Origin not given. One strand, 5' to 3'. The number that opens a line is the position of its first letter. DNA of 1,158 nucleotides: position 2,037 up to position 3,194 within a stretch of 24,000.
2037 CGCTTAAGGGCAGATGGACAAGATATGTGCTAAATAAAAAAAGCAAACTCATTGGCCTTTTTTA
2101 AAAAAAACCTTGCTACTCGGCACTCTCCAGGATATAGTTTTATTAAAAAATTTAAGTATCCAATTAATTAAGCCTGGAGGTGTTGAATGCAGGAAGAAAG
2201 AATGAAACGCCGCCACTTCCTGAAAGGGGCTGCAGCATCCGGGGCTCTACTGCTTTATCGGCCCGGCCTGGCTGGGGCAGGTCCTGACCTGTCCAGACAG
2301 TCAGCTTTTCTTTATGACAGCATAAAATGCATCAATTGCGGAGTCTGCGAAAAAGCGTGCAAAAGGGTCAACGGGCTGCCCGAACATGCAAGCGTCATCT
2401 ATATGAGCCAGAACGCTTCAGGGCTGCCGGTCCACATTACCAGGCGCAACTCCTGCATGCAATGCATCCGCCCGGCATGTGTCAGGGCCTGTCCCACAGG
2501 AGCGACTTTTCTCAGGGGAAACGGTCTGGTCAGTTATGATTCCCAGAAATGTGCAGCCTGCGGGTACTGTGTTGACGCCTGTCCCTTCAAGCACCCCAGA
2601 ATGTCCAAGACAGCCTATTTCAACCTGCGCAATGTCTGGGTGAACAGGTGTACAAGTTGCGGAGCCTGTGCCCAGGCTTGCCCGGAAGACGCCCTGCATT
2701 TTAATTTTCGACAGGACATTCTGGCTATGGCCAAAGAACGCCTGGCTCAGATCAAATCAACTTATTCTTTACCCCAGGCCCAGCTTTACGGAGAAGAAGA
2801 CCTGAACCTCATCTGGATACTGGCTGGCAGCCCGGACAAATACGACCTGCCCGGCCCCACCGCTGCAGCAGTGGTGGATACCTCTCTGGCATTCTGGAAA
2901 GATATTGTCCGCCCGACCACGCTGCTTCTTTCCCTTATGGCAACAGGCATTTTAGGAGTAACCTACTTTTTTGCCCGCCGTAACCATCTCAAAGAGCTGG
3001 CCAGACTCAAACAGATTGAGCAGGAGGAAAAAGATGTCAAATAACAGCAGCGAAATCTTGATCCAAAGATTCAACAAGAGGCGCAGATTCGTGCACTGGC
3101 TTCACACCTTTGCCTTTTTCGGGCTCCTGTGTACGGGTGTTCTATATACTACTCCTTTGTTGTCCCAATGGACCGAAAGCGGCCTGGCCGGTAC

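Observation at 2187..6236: Fdn-like quinol module (FeS and cytochrome b) with a decahaem cytochrome in place of the catalytic subunit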

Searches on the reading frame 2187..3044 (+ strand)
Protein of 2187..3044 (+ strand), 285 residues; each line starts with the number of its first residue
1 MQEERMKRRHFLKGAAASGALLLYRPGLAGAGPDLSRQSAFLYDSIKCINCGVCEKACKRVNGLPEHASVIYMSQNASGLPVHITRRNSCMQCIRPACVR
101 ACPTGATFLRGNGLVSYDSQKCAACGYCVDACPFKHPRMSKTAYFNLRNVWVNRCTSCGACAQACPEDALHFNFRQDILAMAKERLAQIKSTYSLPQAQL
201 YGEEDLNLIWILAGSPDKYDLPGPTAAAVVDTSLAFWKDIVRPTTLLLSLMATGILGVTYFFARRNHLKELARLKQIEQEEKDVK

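Call 4: search_protein_families(library=pfam, proteins=[window:2187-3044:+], max_evalue=0.1)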
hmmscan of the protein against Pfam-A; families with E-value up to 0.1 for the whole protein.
window:2187-3044:+ (285 aa): 18 families
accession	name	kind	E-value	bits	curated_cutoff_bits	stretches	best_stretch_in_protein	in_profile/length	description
PF13187.11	Fer4_9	-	4.7e-16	59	27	2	121-169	1-51/52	4Fe-4S dicluster domain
PF12838.12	Fer4_7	-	9.8e-16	58.4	27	4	47-106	1-52/52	4Fe-4S dicluster domain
PF00037.32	Fer4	-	1.1e-15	57.2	21.1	3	152-170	5-23/24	4Fe-4S binding domain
PF12797.12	Fer4_2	-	1e-14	53.8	24.5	3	115-134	3-22/22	4Fe-4S binding domain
PF13237.11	Fer4_10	-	4.9e-13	49.2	25.5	4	115-166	2-53/53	4Fe-4S dicluster domain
PF12837.12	Fer4_6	-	1.3e-12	47.4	25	3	115-134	2-21/24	4Fe-4S binding domain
PF14697.11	Fer4_21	-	1.2e-11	45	35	2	87-134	5-53/59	4Fe-4S dicluster domain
PF13183.11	Fer4_8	-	1e-08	36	27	3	120-168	3-67/68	4Fe-4S dicluster domain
PF13247.11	Fer4_11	-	5.2e-08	33.4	26.2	1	88-172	8-97/100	4Fe-4S dicluster domain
PF13534.11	Fer4_17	-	7.9e-08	33.2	22.2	2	121-168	1-59/61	4Fe-4S dicluster domain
PF12800.12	Fer4_4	-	1.4e-07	31.7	24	2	153-167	2-16/17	4Fe-4S binding domain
PF13484.11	Fer4_16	-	1.9e-07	32.2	30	1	154-178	1-24/66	4Fe-4S double cluster binding domain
PF12798.12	Fer4_3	-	1.9e-06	28.7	27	1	155-169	1-15/15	4Fe-4S binding domain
PF25160.1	LdpA_Fe-S-bd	-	3.6e-05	23.9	27.6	2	92-136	4-42/49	LdpA Fe-S cluster-binding domain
PF10518.14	TAT_signal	-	0.00028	21.1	22.7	1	6-22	2-18/21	TAT (twin-arginine translocation) pathway signal sequence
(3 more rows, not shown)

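Call 6: search_protein_families(library=ncbifam, proteins=[window:2187-3044:+], max_evalue=0.01)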
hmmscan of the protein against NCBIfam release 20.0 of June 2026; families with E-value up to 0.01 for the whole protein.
window:2187-3044:+ (285 aa): 86 families (the best 25 are shown)
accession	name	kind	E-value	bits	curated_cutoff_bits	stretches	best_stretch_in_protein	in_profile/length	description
TIGR01582.1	FDH-beta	equivalog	4.3e-29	101.5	334.7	1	84-254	87-264/283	formate dehydrogenase subunit beta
NF008134.0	PRK10882.1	equivalog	2.9e-27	95.6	263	2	87-203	110-237/329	hydrogenase 2 operon protein HybA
NF045715.1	sulf_resp_HmcB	equivalog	4.5e-27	95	420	2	83-207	100-227/307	sulfate respiration complex iron-sulfur protein HmcB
NF045797.1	DsrO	equivalog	5.9e-20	71.7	200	1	7-136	4-149/235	sulfate reduction electron transfer complex DsrMKJOP subunit DsrO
NF038355.1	FDH3_beta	equivalog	1.4e-19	70.8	240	1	40-165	4-128/180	formate dehydrogenase FDH3 subunit beta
TIGR03149.1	cyt_nit_nrfC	equivalog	1.7e-18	66.8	377.6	1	36-178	36-187/225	cytochrome c nitrite reductase Fe-S protein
TIGR02951.1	DMSO_dmsB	equivalog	4.2e-15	56.1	214.1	1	38-141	1-116/161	DMSO/selenate family reductase complex B subunit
NF007382.0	PRK09898.1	equivalog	1.4e-14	54.2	213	1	87-173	120-201/208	ferredoxin-like protein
NF011569.0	PRK14993.1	equivalog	2.2e-14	53.5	416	1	36-135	41-145/244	tetrathionate reductase subunit TtrB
NF058577.1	FdxA_fam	equivalog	5.7e-13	48.8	65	2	88-134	7-50/52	4Fe-4S ferredoxin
NF045766.1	PhenlGlyoxDHPadI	equivalog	7.3e-13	48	700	1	40-178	6-141/443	NADH-dependent phenylglyoxylate dehydrogenase subunit beta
NF041715.1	arsenate_red_ArrB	equivalog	4e-12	46.1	450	1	43-141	7-108/233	arsenate respiratory reductase iron-sulfur subunit ArrB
NF040864.1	HgcB_ferredoxin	equivalog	7.6e-12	44.9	99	2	114-171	8-62/93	mercury methylation ferredoxin HgcB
NF045874.1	Vhu_polyferre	exception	8.9e-12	44.4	600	1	82-135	24-74/381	F420-non-reducing hydrogenase associated-polyferredoxin VhuB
NF005503.0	PRK07118.1-2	equivalog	2.1e-11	43.6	252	3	122-173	140-187/292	RnfABCDGE type electron transport complex subunit B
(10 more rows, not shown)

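Call 26: find_homologous_proteins(query=window:2187-3044:+, max_evalue=1e-10)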
Query window:2187-3044:+ (285 aa): 22 proteins with E <= 1e-10 among 3078 candidates.
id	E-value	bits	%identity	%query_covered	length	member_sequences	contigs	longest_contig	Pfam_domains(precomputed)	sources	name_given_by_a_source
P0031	1.5e-174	597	91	100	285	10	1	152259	PF14697.12,PF12837.13,PF13247.12,PF12798.13,PF13484.12,PF12838.13,PF13534.12,PF12800.13,PF12797.13,PF00037.33,PF13237.12,PF13183.12,PF13187.12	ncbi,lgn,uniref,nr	ncbi:4Fe-4S dicluster domain-containing protein [Desulfonatronovibrio magnus]|uniref:4Fe-4S dicluste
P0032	7.9e-119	414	67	95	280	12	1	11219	PF14697.12,PF12837.13,PF13484.12,PF12838.13,PF13534.12,PF12800.13,PF12797.13,PF00037.33,PF25160.2,PF13237.12,PF13183.12,PF13187.12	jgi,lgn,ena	-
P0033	1.6e-113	397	64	95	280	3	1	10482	PF14697.12,PF12797.13,PF12837.13,PF13247.12,PF00037.33,PF13484.12,PF12838.13,PF13237.12,PF13183.12,PF12800.13,PF13187.12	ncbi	-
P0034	8.9e-23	99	31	81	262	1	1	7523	PF12797.13,PF12837.13,PF13247.12,PF00037.33,PF12838.13,PF13237.12,PF13187.12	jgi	jgi:formate dehydrogenase iron-sulfur subunit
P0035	1.0e-21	95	30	80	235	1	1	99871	PF14697.12,PF12797.13,PF12837.13,PF13247.12,PF00037.33,PF12798.13,PF13484.12,PF12838.13,PF13237.12,PF12800.13,PF13187.12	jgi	-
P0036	6.2e-20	90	35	68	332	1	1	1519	PF14697.12,PF12797.13,PF12837.13,PF13247.12,PF00037.33,PF12838.13,PF13237.12,PF13187.12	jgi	jgi:Fe-S-cluster-containing dehydrogenase component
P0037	9.1e-20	89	29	65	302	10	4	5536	PF14697.12,PF12797.13,PF12837.13,PF13247.12,PF00037.33,PF12838.13,PF13237.12,PF13187.12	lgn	-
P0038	1.6e-19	88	29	65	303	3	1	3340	PF14697.12,PF12797.13,PF12837.13,PF13247.12,PF00037.33,PF12838.13,PF13237.12,PF13187.12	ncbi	-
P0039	4.9e-19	87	31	76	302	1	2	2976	PF12797.13,PF12837.13,PF13247.12,PF00037.33,PF12838.13,PF13237.12,PF13187.12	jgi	jgi:formate dehydrogenase iron-sulfur subunit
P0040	1.2e-18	85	28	83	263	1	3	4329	PF12797.13,PF12837.13,PF13247.12,PF00037.33,PF12838.13,PF13237.12,PF13187.12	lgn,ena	-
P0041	3.1e-17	81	28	92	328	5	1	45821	PF14697.12,PF12797.13,PF12837.13,PF13247.12,PF00037.33,PF12838.13,PF13237.12,PF13187.12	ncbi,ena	-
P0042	3.2e-16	77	27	92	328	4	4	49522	PF14697.12,PF12797.13,PF12837.13,PF13247.12,PF00037.33,PF12838.13,PF13237.12,PF13187.12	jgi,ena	-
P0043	4.0e-16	77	28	92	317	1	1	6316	PF10518.15,PF12797.13,PF12837.13,PF13247.12,PF12838.13,PF13237.12,PF13187.12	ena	-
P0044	4.5e-16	77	31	77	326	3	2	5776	PF14697.12,PF12797.13,PF12837.13,PF13247.12,PF00037.33,PF12838.13,PF13237.12,PF13187.12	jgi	-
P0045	3.7e-15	74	37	36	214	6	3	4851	PF14697.12,PF12797.13,PF12837.13,PF13247.12,PF00037.33,PF12798.13,PF12838.13,PF13534.12,PF13237.12,PF13183.12,PF13187.12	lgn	-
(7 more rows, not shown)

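Call 27: find_encoding_contigs(protein=P0035, flank=5000, max_places=1)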
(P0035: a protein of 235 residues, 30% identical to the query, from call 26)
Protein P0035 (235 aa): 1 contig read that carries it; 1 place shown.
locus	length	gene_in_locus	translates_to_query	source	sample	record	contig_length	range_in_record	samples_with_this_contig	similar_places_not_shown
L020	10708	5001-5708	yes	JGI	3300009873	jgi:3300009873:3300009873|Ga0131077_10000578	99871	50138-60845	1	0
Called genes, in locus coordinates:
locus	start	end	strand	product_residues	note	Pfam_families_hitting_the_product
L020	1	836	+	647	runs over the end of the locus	PF02550:AcetylCoA_hydro, PF13336:AcetylCoA_hyd_C, PF13302:Acetyltransf_3 (weak), PF00583:Acetyltransf_1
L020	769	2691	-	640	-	PF04107:GCS2, PF00571:CBS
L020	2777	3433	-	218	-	PF24575:TPR_Slam (faint), PF07719:TPR_2 (faint), PF13174:TPR_6 (faint), PF13371:TPR_9, PF13432:TPR_16, PF14559:TPR_19 (weak), PF13432:TPR_16, PF14559:TPR_19 (weak), +8 more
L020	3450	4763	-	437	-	PF00155:Aminotran_1_2, PF12897:Asp_aminotransf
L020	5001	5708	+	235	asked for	PF00037:Fer4 (weak), PF12797:Fer4_2 (weak), PF12838:Fer4_7 (weak), PF13247:Fer4_11, PF12838:Fer4_7 (weak), PF13237:Fer4_10 (weak), PF00037:Fer4 (weak), PF12797:Fer4_2 (weak), +6 more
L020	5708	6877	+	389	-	PF03916:NrfD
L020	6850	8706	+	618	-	PF00672:HAMP, PF00512:HisKA, PF02518:HATPase_c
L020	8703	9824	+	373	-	PF00072:Response_reg, PF01597:GCV_H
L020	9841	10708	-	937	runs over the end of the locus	PF14522:Cytochrome_C7 (faint), PF14537:Cytochrom_c3_2 (faint), PF09699:Paired_CXXCH_1 (weak), PF01292:Ni_hydr_CYTB (weak)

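Call 28: find_encoding_contigs(protein=P0041, flank=5000, max_places=1)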
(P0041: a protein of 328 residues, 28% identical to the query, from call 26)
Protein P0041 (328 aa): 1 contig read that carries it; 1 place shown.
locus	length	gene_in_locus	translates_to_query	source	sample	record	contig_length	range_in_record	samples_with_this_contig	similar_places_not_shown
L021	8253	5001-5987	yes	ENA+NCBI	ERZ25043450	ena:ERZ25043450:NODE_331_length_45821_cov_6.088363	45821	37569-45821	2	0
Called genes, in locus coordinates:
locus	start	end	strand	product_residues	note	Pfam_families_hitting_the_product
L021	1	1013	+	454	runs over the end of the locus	PF00989:PAS, PF08448:PAS_4, PF08447:PAS_3 (weak), PF13426:PAS_9 (weak), PF00512:HisKA, PF02518:HATPase_c, PF14501:HATPase_c_5 (faint)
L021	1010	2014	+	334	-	PF01058:Oxidored_q6, PF14720:NiFe_hyd_SSU_C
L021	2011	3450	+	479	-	PF00374:NiFeSe_Hases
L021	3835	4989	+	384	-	PF01058:Oxidored_q6, PF14720:NiFe_hyd_SSU_C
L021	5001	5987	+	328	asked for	PF14697:Fer4_21 (faint), PF13247:Fer4_11, PF12838:Fer4_7 (weak), PF13187:Fer4_9 (weak), PF00037:Fer4 (weak), PF12797:Fer4_2 (weak), PF12837:Fer4_6, PF13237:Fer4_10 (weak)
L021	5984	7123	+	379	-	-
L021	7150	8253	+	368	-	?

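Call 29: find_encoding_contigs(protein=P0034, flank=5000, max_places=1)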
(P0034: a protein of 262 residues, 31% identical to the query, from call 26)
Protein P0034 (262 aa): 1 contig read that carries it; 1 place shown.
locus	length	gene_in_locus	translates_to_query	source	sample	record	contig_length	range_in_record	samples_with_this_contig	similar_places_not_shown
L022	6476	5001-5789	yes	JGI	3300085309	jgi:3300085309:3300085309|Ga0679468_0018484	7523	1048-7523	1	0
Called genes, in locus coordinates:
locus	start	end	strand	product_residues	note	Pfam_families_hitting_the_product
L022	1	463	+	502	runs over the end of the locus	?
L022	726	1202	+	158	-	-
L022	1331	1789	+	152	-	PF00072:Response_reg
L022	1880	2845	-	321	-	PF00582:Usp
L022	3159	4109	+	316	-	PF00582:Usp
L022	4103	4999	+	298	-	PF00582:Usp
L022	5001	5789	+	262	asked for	PF13237:Fer4_10 (faint), PF13247:Fer4_11, PF12838:Fer4_7 (weak), PF00037:Fer4 (weak), PF12797:Fer4_2 (weak), PF12837:Fer4_6 (weak), PF13187:Fer4_9 (weak)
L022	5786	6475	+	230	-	?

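Call 32: search_solved_structures(query=window:2187-3044:+, max_evalue=0.00001, show_alignments=1)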
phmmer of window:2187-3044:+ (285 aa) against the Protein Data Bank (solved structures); distinct sequences matched with E-value up to 0.00001: 27.
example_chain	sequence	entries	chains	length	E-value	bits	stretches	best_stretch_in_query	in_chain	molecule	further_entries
1kqf_B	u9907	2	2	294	1.1e-27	100.2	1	76-246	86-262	FORMATE DEHYDROGENASE, NITRATE-INDUCIBLE, IRON-SULFUR SUBUNIT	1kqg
9sw6_G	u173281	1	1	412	1.2e-18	70.5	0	117-174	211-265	Polyferredoxin protein MvhB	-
2vpw_B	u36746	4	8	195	1.1e-16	64.1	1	41-177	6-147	NRFC PROTEIN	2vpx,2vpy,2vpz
9vap_B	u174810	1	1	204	4.1e-14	55.7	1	40-184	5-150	4Fe-4S dicluster domain-containing protein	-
9sfi_O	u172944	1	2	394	3.6e-13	52.6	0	41-171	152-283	Ferredoxin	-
7bkb_K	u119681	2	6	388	3.7e-12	49.3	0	113-185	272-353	Formylmethanofuran dehydrogenase, subunit F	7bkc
9sw6_H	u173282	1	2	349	1.2e-11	47.5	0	100-172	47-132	Tungsten formylmethanofuran dehydrogenase, subunit F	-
2ivf_B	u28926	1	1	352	1.7e-11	47.1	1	88-182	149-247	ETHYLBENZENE DEHYDROGENASE BETA-SUBUNIT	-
4ydd_B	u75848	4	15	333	5.7e-11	45.3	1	89-201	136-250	DMSO reductase family type II enzyme, iron-sulfur subunit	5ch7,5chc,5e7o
9sfi_T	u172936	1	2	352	1.3e-10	44.2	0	115-172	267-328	4Fe-4S ferredoxin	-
5t5i_F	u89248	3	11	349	6e-10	42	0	100-172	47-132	Tungsten formylmethanofuran dehydrogenase subunit fwdF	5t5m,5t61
30gj_B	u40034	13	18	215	7.3e-10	41.7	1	88-217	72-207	Formate dehydrogenase, beta subunit, putative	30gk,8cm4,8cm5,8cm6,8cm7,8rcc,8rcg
9mqx_E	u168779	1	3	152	7.7e-10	41.6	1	44-184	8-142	Fe-S-cluster-containing hydrogenase subunit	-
8rc8_B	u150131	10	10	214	7.8e-10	41.6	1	88-217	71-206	Formate dehydrogenase, beta subunit, putative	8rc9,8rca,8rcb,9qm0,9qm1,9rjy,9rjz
6sdr_B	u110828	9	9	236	1e-09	41.3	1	89-218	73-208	Formate dehydrogenase, beta subunit, putative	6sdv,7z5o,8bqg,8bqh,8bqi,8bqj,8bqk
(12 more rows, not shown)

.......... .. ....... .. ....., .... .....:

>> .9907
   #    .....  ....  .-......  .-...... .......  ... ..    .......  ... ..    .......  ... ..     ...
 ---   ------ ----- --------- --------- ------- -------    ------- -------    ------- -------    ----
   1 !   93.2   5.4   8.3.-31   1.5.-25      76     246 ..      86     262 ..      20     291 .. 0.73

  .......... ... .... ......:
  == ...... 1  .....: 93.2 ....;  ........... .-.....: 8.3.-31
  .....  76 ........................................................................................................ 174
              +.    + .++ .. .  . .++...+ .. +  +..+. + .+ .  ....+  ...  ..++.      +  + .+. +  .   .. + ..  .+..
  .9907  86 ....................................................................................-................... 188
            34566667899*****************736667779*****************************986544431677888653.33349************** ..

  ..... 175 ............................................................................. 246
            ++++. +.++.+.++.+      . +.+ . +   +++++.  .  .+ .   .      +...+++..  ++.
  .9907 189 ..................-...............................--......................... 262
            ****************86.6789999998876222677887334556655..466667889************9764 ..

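Call 50: list_cluster_members(proteins=[window:2187-3041:+, window:3034-3699:+, window:3768-6233:+, window:6328-6666:-])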
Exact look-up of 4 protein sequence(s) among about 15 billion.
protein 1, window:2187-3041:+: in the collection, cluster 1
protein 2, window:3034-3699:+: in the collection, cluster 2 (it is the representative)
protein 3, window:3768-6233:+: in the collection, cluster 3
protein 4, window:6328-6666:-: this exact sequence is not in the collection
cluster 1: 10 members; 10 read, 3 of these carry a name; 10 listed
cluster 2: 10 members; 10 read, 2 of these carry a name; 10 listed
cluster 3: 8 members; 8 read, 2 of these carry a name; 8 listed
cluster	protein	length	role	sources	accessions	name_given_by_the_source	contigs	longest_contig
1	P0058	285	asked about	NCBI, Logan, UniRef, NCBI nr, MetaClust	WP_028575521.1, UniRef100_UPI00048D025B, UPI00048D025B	4Fe-4S dicluster domain-containing protein [Desulfonatronovibrio hydrogenovorans] | 4Fe-4S dicluster domain-containing protein n=1 Tax=Desulfonatronovibrio hydrogenovorans ... | status=active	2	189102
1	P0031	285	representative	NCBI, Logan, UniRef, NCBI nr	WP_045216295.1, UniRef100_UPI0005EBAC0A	4Fe-4S dicluster domain-containing protein [Desulfonatronovibrio magnus] | 4Fe-4S dicluster domain-containing protein n=1 Tax=Desulfonatronovibrio magnus ... | 4Fe-4S binding protein [Desulfonatronovibrio magnus]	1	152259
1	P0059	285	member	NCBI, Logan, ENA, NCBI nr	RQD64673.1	MAG: 4Fe-4S dicluster domain-containing protein [Desulfonatronovibrio sp. MSAO_Bac4]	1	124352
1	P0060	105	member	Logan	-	-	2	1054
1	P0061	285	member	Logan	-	-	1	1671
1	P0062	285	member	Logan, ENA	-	-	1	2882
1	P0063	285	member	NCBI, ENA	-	-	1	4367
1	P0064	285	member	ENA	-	-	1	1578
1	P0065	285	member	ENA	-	-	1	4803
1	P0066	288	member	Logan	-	-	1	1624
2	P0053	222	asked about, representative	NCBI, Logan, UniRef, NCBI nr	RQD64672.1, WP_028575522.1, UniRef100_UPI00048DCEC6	formate dehydrogenase subunit gamma [Desulfonatronovibrio hydrogenovorans] | formate dehydrogenase subunit gamma n=1 Tax=Desulfonatronovibrio hydrogenovorans ... | cytochrome b/b6 domain-containing protein [Desulfonatronovibrio hydrogenovorans]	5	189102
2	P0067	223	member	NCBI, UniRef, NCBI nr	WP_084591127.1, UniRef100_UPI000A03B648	formate dehydrogenase subunit gamma [Desulfonatronovibrio magnus] | formate dehydrogenase subunit gamma n=1 Tax=Desulfonatronovibrio magnus TaxID=698827 ... | cytochrome b/b6 domain-containing protein [Desulfonatronovibrio magnus]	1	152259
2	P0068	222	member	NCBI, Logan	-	-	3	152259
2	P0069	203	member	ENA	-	-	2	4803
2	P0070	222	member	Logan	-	-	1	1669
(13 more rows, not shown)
